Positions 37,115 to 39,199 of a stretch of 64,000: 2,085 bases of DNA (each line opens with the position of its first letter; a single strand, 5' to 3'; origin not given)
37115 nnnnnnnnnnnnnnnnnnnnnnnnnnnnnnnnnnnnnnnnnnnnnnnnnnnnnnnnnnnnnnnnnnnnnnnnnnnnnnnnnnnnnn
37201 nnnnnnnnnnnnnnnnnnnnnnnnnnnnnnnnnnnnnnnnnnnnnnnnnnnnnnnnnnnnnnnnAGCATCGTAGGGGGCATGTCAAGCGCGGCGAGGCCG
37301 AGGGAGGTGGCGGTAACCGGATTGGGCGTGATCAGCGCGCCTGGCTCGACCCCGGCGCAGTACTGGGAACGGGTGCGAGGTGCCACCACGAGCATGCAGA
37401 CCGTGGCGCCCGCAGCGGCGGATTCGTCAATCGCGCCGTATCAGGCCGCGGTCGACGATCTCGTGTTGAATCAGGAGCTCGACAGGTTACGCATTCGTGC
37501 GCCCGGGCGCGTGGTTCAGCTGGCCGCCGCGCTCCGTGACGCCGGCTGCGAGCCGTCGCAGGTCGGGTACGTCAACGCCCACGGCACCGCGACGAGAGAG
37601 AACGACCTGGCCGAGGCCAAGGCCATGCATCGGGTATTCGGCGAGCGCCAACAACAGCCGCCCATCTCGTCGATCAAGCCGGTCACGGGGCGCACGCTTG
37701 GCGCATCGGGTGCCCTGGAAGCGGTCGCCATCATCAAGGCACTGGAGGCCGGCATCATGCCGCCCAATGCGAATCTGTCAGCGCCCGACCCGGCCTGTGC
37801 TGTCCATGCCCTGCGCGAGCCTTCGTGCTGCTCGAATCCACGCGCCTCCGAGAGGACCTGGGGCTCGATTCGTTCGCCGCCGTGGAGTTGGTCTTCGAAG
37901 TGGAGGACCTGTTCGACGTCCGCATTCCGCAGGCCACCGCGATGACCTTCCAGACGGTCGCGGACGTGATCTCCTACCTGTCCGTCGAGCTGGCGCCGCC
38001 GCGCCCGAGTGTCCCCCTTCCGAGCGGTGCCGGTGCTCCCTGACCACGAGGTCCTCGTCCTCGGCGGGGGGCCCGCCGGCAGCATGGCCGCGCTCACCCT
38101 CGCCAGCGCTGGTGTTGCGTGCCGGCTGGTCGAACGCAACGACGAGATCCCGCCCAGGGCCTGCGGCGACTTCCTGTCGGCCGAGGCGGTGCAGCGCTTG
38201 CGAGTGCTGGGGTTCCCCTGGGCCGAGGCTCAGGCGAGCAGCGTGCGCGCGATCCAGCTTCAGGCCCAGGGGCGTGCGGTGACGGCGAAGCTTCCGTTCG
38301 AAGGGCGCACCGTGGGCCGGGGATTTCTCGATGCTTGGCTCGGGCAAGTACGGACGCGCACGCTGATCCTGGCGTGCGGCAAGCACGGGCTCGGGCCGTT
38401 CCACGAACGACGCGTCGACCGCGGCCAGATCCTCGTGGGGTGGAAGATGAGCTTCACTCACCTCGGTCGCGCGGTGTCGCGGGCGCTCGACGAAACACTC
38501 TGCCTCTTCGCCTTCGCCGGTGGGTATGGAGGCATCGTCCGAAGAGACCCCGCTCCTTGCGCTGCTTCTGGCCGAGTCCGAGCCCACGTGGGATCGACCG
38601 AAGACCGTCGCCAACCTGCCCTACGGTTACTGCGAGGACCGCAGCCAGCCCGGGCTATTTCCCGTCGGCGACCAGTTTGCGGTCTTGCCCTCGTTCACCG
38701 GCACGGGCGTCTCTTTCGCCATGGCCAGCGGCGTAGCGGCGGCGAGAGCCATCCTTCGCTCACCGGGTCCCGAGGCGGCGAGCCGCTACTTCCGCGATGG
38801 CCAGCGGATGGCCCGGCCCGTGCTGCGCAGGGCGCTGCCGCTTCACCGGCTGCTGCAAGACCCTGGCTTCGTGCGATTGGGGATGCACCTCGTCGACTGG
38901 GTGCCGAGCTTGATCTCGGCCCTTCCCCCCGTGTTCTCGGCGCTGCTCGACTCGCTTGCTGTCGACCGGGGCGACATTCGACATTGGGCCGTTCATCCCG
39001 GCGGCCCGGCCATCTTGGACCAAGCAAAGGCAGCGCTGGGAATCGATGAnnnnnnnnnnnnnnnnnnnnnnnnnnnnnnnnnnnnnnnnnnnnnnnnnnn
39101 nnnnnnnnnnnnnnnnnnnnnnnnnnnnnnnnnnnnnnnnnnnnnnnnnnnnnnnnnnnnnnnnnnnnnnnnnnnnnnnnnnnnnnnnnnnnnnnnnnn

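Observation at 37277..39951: Decayed biosynthetic cluster: internally deleted KS, truncated ACP, frameshifted FAD oxidoreductase, the C-terminal third of a type III PKS, and a frameshifted SAM methyltransferase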

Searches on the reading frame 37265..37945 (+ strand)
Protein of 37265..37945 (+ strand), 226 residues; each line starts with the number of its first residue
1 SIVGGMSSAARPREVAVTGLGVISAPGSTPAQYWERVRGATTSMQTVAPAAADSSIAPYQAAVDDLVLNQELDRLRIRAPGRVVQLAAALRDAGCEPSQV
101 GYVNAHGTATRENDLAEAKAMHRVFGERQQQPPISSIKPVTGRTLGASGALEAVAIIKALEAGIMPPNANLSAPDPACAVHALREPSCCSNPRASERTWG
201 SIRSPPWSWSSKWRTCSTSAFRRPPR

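Call 4: search_protein_families(library=pfam, proteins=[window:37265-37945:+], max_evalue=0.01)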
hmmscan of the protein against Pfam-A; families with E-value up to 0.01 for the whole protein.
window:37265-37945:+ (226 aa): 1 family
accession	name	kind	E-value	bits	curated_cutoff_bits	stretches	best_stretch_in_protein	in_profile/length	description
PF02801.28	Ketoacyl-synt_C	-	2.3e-27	95.8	20.8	1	86-171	31-118/119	Beta-ketoacyl synthase, C-terminal domain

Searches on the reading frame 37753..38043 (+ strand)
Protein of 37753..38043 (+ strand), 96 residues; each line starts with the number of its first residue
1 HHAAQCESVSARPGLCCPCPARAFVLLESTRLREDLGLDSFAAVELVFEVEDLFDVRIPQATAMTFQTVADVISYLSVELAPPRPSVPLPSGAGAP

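Call 4: search_protein_families(library=pfam, proteins=[window:37753-38043:+], max_evalue=0.01)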
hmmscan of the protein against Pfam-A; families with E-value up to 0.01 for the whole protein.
window:37753-38043:+ (96 aa): 2 families
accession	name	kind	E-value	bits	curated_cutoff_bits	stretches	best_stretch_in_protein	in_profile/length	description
PF00550.31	PP-binding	-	6.8e-09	36.3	20.8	1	29-76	21-67/67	Phosphopantetheine attachment site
PF14573.12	PP-binding_2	-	1.8e-06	28.6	32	1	27-75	35-83/96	Acyl-carrier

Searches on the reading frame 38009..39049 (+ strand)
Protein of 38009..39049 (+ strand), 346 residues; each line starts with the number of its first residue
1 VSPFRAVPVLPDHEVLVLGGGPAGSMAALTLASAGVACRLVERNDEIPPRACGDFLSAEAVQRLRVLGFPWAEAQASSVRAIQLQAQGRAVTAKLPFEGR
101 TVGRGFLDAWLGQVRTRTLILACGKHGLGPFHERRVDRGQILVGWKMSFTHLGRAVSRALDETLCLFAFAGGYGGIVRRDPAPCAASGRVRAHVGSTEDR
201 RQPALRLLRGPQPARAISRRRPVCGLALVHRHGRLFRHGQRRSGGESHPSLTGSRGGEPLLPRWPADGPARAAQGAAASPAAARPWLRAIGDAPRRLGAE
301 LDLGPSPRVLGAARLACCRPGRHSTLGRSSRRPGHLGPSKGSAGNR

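Call 4: search_protein_families(library=pfam, proteins=[window:38009-39049:+], max_evalue=0.01)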
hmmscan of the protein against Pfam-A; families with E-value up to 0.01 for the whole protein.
window:38009-39049:+ (346 aa): 9 families
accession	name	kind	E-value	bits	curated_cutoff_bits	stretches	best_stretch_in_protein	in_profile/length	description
PF01494.25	FAD_binding_3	-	1e-08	35.2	22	1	13-69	2-58/349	FAD binding domain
PF12831.13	FAD_oxidored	-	9.4e-05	22.3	27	1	14-45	1-32/416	FAD dependent oxidoreductase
PF03486.20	HI0933_like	-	0.00022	21.2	50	1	14-47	2-35/244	HI0933-like protein Rossmann domain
PF07992.20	Pyr_redox_2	-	0.00023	21.1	26.1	1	14-53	2-41/291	Pyridine nucleotide-disulphide oxidoreductase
PF00890.30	FAD_binding_2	-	0.00052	19.8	20.4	1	15-45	2-32/414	FAD binding domain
PF01134.28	GIDA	-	0.00062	19.4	22.1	1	15-54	2-42/391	Glucose inhibited division protein A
PF04820.20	Trp_halogenase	-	0.0012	18.3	21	1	15-83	2-77/458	Tryptophan halogenase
PF13450.12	NAD_binding_8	-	0.0022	18.7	21.9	1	17-47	1-31/68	NAD(P)-binding Rossmann-like domain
PF00070.33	Pyr_redox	-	0.0027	18.6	22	1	15-68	2-54/82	Pyridine nucleotide-disulphide oxidoreductase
